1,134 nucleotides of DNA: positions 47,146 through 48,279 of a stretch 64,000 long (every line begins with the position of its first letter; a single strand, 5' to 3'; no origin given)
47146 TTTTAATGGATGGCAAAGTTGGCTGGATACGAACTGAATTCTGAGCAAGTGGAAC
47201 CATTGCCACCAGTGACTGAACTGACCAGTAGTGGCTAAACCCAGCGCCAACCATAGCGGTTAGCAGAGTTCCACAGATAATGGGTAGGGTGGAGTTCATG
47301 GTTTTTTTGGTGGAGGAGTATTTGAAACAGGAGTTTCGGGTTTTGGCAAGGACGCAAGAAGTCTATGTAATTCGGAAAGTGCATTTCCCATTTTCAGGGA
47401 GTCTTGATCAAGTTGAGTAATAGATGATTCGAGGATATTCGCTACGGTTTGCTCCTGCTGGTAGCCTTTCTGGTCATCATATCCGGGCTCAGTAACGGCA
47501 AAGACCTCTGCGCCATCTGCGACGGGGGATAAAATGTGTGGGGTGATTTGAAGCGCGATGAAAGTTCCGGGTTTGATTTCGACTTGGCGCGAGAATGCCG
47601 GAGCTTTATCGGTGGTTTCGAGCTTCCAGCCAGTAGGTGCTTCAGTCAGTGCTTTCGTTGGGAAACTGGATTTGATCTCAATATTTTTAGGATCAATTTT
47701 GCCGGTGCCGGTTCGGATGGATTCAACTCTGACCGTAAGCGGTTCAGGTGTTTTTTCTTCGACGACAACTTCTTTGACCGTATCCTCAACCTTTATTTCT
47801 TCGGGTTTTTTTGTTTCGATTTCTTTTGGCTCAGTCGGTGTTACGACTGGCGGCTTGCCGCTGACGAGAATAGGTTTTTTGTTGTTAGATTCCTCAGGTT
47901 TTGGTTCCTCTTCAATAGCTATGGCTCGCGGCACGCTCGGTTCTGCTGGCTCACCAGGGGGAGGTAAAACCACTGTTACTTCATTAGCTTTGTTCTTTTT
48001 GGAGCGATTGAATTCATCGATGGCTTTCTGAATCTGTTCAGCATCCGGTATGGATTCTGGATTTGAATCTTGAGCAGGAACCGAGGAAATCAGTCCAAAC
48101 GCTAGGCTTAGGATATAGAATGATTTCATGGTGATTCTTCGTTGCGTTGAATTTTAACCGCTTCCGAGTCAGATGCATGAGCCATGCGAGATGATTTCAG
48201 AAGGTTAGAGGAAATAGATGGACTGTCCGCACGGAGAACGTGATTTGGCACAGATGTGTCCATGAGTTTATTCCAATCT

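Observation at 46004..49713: Seven-gene ATGA-coupled operon: a lone pseudopilin, four uncharacterised envelope proteins, a DUF3108-like protein and TsaE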

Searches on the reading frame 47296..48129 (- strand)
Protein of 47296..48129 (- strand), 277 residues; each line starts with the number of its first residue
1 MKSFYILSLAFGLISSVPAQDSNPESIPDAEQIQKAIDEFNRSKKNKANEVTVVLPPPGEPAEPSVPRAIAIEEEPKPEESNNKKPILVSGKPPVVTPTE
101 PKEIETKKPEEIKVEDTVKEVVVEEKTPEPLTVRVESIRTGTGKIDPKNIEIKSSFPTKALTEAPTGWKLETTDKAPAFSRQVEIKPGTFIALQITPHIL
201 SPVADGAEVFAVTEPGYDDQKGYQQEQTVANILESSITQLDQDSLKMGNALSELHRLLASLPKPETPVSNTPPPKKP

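Call 3: search_protein_families(library=pfam, proteins=[window:47296-48129:-], max_evalue=1)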
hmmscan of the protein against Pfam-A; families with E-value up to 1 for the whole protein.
window:47296-48129:- (277 aa): 0 families

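Call 4: search_protein_families(library=ncbifam, proteins=[window:47296-48129:-], max_evalue=1)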
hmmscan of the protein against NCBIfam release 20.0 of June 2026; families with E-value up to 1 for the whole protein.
window:47296-48129:- (277 aa): 2 families
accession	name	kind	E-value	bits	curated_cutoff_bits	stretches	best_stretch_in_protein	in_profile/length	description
NF008180.0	PRK10929.1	equivalog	0.089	10.5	809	1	217-270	119-172/1109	miniconductance mechanosensitive channel MscM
TIGR04526.1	predic_Ig_block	subfamily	0.15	10.9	150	1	29-151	45-165/693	putative immunoglobulin-blocking virulence protein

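Call 7: find_encoding_contigs(protein=window:47296-48129:-, flank=10000, max_places=6)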
Protein window:47296-48129:- (277 aa): 1 contig read that carries it; 1 place shown.
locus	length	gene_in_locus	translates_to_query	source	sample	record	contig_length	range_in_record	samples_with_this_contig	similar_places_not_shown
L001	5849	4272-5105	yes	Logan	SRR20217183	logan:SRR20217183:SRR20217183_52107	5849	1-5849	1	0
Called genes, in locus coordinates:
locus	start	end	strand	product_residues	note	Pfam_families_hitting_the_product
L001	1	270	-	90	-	?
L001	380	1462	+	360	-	PF00483:NTP_transferase, PF12804:NTP_transf_3, PF22640:ManC_GMP_beta-helix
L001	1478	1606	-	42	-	-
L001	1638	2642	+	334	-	PF16884:ADH_N_2 (weak), PF08240:ADH_N, PF00107:ADH_zinc_N, PF13602:ADH_zinc_N_2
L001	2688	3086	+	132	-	-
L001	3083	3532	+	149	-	-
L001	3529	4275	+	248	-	-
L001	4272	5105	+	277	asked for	-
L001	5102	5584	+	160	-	-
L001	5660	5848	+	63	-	?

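Call 19: search_solved_structures(query=A3, max_evalue=10)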
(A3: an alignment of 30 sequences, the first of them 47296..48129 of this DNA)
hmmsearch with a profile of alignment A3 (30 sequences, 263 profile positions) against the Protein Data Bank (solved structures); distinct sequences matched with E-value up to 10: 0.

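Call 45: search_protein_representatives(protein=window:47296-48129:-)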
Query: 277 residues. Proteins with E-value up to 0.001 (for the whole library): 142; up to 1e-10: 106; up to 1e-30: 47. The best 142 are listed.
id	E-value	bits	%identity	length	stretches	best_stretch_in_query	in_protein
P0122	3.2e-106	371.2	73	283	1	1-277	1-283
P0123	1.9e-64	234.2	53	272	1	6-273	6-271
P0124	7.5e-63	229.0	53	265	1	16-267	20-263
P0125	8.2e-55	202.7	45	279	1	2-272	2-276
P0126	5.6e-54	199.9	52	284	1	16-266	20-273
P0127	5.6e-53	196.7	48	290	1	1-267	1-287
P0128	1.7e-51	191.8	47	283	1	25-267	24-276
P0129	2.3e-49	184.8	54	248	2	123-272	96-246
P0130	3.1e-47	177.8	46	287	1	2-268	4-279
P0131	4.5e-46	174.0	52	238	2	132-267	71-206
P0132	3.5e-44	167.8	44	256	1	2-268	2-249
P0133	3.8e-43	164.4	43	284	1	26-272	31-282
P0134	1.5e-41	159.2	39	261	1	18-271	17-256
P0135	1.7e-41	159.0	43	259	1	2-273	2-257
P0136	6.1e-41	157.2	42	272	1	7-273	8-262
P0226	6.4e-11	58.8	29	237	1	59-264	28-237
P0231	2.8e-10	56.7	31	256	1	63-263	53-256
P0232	3.1e-10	56.5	28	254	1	58-274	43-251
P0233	3.8e-10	56.3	31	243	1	63-263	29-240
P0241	1.2e-07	48.0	31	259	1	61-263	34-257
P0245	1.0e-06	45.1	28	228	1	52-263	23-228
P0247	2.2e-06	44.0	25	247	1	64-263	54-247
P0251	5.9e-06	42.5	26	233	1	98-263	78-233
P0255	1.5e-05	41.2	26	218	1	108-263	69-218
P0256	2.8e-05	40.3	25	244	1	125-263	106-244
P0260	2.4e-04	37.3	26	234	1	104-265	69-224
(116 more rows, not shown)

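Call 51: predict_structure(alignment_id=A7)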
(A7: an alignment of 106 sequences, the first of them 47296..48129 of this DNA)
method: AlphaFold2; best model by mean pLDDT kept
length: 277 residues; sequences in the alignment: 106
mean_pLDDT: 76.9   pTM: 0.40
mean pLDDT of the five models: 76.9, 75.3, 75.1, 75.0, 71.6
residues with pLDDT >= 90: 66; 70-90: 107; 50-70: 98; < 50: 6
segments of 3 or more residues with pLDDT < 50: none
pLDDT, mean of each block of 10 residues (from residue 1): 74 64 71 90 72 68 58 60 58 65 60 54 61 66 75 80 92 88 84 89 90 86 91 95 97 97 88 83
secondary structure, 60 per line:
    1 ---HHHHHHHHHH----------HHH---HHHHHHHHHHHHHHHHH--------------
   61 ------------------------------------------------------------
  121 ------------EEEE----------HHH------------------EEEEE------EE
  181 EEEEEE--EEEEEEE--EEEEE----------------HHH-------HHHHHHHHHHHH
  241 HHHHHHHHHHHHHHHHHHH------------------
elements in order: H4-13 H30-46 E133-136 E168-172 E179-186 E189-195 E198-202 H229-259

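Call 57: fold_search(model_id=the predicted structure, library=pdb)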
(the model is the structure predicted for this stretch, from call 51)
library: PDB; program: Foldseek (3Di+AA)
matches with E <= 10: 204; with E <= 0.001: 0
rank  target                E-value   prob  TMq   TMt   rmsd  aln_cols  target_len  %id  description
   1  8iah_3                1.2e+00  0.03  0.07  0.06  28.2       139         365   16  Structure of mammalian spectrin-actin junctional complex of membrane skeleton, State I, Global map (released 2023-05-03)
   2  5d1x_D                1.8e+00  0.04  0.08  0.10  13.8        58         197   19  IsdB NEAT2 bound by D4-30 (released 2016-08-10)
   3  9axt_AG               1.9e+00  0.06  0.11  0.14  13.3        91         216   10  Non-translating S. pombe ribosome (released 2024-10-16)
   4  3lb9_A                1.9e+00  0.04  0.06  0.09  10.9        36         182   17  Crystal structure of the B. circulans cpA123 circular permutant (released 2010-03-23)
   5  7lbf_D                2.6e+00  0.09  0.09  0.09  12.4        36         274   11  CryoEM structure of the HCMV Trimer gHgLgO in complex with human Platelet-derived growth factor receptor alpha and neu (released 2021-03-10)
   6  6kiu_K                2.8e+00  0.07  0.08  0.12   4.7        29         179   17  Cryo-EM structure of human MLL1-ubNCP complex (3.2 angstrom) (released 2019-09-11)
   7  2vo8                  3.0e+00  0.07  0.07  0.14  13.3        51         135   20  Cohesin module from Clostridium perfringens ATCC13124 family 33 glycoside hydrolase. (released 2008-09-02)
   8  7mbm_C                3.0e+00  0.06  0.08  0.12   5.9        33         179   15  Cryo-EM structure of MLL1-NCP (H3K4M) complex, mode01 (released 2021-12-29)
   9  7zv9_N                3.0e+00  0.06  0.09  0.06   8.9        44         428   23  Crystal structure of FLT3 in complex with a monomeric FLT3 Ligand variant (released 2023-05-31)
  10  8bl8_B                3.2e+00  0.14  0.10  0.08   3.3        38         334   10  Human serotonin 5-HT3A receptor (apo, active/distorted conformation) (released 2024-05-15)
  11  5g64_A                3.2e+00  0.07  0.08  0.08  13.2        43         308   12  The complex between human IgE-Fc and two anti-IgE Fab fragments (released 2017-05-03)
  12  7zv9_D                3.2e+00  0.05  0.09  0.06  12.1        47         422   23  Crystal structure of FLT3 in complex with a monomeric FLT3 Ligand variant (released 2023-05-31)
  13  7oya_D2               3.2e+00  0.04  0.11  0.13  12.9        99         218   10  Cryo-EM structure of the 1 hpf zebrafish embryo 80S ribosome (released 2022-07-13)
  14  8y81_F                3.4e+00  0.08  0.09  0.08   6.4        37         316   19  Structure of the ige-fc bound to its high affinity receptor fc(epsilon)ri (released 2024-07-10)
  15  7zv9_L                3.4e+00  0.08  0.10  0.06   7.5        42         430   21  Crystal structure of FLT3 in complex with a monomeric FLT3 Ligand variant (released 2023-05-31)
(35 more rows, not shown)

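Call 59: find_encoding_contigs(protein=P0256, flank=10000, max_places=2)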
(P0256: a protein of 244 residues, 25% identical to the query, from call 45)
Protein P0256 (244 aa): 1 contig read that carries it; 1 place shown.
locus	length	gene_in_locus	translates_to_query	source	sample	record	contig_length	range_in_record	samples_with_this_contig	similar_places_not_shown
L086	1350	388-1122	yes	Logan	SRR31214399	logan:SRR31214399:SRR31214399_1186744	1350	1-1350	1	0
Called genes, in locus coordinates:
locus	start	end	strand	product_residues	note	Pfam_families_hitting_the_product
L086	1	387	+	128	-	?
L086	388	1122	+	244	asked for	-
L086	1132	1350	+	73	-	?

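Call 60: list_cluster_members(proteins=[P0226, P0231, P0232, P0233, P0241, P0245, P0247, P0251, P0255, P0260])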
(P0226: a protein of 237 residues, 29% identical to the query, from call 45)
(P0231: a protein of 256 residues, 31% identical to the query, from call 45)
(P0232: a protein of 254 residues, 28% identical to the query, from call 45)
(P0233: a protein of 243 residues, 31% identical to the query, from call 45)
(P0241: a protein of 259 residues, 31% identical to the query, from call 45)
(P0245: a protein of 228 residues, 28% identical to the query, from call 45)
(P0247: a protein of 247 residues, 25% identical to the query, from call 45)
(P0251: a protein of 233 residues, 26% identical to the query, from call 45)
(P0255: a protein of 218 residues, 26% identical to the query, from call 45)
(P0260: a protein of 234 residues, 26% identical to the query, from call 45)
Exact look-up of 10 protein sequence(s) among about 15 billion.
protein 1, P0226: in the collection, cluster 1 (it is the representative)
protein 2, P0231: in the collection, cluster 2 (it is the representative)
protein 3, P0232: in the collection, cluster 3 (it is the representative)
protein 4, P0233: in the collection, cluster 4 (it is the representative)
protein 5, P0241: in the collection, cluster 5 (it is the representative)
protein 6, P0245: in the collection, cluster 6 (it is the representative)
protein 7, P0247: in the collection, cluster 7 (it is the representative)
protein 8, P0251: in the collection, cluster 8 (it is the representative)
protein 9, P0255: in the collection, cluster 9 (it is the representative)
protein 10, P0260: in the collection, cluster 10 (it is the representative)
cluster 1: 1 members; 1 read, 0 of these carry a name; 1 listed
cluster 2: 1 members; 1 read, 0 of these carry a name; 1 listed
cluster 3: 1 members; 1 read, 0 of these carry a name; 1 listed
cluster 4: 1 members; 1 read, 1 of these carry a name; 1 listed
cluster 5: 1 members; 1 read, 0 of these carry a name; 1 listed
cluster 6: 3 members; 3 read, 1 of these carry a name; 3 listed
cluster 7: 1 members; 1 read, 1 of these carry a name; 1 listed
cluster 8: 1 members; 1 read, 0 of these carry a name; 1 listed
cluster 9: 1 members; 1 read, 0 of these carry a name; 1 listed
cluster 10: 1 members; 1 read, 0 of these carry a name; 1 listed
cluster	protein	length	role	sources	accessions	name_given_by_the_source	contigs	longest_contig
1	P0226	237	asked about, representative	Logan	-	-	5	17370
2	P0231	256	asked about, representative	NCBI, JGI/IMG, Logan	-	-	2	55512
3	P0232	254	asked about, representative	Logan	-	-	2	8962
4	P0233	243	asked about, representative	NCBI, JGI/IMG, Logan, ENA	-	hypothetical protein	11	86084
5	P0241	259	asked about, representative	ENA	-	-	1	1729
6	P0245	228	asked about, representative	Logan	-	-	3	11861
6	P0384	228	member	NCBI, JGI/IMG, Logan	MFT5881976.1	MAG: hypothetical protein ACI9FG_000473 [Crocinitomicaceae bacterium] | hypothetical protein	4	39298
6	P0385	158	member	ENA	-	-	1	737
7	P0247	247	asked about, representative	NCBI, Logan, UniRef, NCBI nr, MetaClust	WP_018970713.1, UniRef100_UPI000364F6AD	hypothetical protein [Rubritalea marina] | hypothetical protein n=1 Tax=Rubritalea marina TaxID=361055 RepID=UPI000364F6AD | 1123070.PRJNA181370.KB899260_gene124635 "" ""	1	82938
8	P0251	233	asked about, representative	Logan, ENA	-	-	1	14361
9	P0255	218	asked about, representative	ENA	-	-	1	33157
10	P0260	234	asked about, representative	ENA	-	-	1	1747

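Call 61: find_encoding_contigs(protein=P0247, flank=10000, max_places=1)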
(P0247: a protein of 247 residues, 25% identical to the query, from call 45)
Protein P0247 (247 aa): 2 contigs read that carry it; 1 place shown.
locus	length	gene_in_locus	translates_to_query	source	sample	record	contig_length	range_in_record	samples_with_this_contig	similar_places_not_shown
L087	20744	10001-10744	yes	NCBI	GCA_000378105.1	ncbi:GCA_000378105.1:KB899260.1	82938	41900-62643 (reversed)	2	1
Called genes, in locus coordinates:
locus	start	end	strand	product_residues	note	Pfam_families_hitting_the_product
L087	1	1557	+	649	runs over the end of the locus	-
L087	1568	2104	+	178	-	-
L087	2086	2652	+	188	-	-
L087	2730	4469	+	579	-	PF03958:Secretin_N, PF00263:Secretin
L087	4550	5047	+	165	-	-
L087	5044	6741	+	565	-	PF05157:MshEN (weak), PF00437:T2SSE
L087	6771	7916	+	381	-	PF00482:T2SSF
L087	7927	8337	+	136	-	-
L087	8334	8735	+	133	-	-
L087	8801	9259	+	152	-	-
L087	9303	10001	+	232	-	-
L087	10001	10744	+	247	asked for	-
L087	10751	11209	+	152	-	-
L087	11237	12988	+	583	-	PF00069:Pkinase, PF07714:PK_Tyr_Ser-Thr, PF03109:ABC1 (weak), PF14237:GYF_2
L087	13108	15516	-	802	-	PF00004:AAA, PF17862:AAA_lid_3, PF01434:Peptidase_M41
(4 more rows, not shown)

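Call 62: find_encoding_contigs(protein=P0233, flank=10000, max_places=1)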
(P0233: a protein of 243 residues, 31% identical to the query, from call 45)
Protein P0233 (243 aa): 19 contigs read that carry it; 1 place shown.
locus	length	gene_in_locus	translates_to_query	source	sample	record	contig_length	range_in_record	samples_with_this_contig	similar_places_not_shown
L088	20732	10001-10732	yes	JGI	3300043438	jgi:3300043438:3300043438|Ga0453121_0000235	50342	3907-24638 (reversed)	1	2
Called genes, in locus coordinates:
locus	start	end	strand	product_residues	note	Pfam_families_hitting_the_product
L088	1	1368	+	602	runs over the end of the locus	-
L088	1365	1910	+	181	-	-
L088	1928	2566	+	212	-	-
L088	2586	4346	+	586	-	PF03958:Secretin_N, PF00263:Secretin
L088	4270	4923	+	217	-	-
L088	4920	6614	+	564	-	PF00437:T2SSE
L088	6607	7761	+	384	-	PF00482:T2SSF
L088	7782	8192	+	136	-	-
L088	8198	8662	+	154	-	-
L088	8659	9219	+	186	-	-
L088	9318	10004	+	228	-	-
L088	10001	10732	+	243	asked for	-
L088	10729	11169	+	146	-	-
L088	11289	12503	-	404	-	PF00364:Biotin_lipoyl, PF02817:E3_binding (weak), PF00198:2-oxoacid_dh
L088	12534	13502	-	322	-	PF02779:Transket_pyr, PF02780:Transketolase_C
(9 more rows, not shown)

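Call 72: search_protein_families(library=pfam, alignment_id=A7, max_evalue=1)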
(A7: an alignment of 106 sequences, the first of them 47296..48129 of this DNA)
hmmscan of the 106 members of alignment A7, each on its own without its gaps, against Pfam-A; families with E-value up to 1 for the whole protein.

A. member 1, window:47296-48129:- (277 aa): 0 families

B. families by the number of members that match (of 106 scanned): 38 families (the first 25 are shown)
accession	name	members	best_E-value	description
PF22251.1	PFF1_TM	2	0.055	Vacuolar membrane protease, transmembrane domain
PF02706.20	Wzz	1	0.00048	Chain length determinant protein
PF07010.17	Endomucin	1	0.0022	Endomucin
PF05791.16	Bacillus_HBL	1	0.0029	Bacillus haemolytic enterotoxin (HBL)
PF05887.16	Trypan_PARP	1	0.0042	Procyclic acidic repetitive protein (PARP)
PF11874.13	DUF3394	1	0.0073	Domain of unknown function (DUF3394)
PF23446.1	LysM1_NFP_LYK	1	0.023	NFP/LYK LysM1 domain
PF13675.11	PilJ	1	0.026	Type IV pili methyl-accepting chemotaxis transducer N-term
PF13543.13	SAM_KSR1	1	0.027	SAM like domain present in kinase suppressor RAS 1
PF08308.17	PEGA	1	0.034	PEGA domain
PF08287.16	DASH_Spc19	1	0.037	Spc19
PF15754.10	SPESP1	1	0.044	Sperm equatorial segment protein 1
PF14430.11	Imm1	1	0.047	Immunity protein Imm1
PF25228.1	Lips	1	0.047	Lips protein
PF23562.2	AMP-binding_C_3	1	0.052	AMP-binding enzyme C-terminal domain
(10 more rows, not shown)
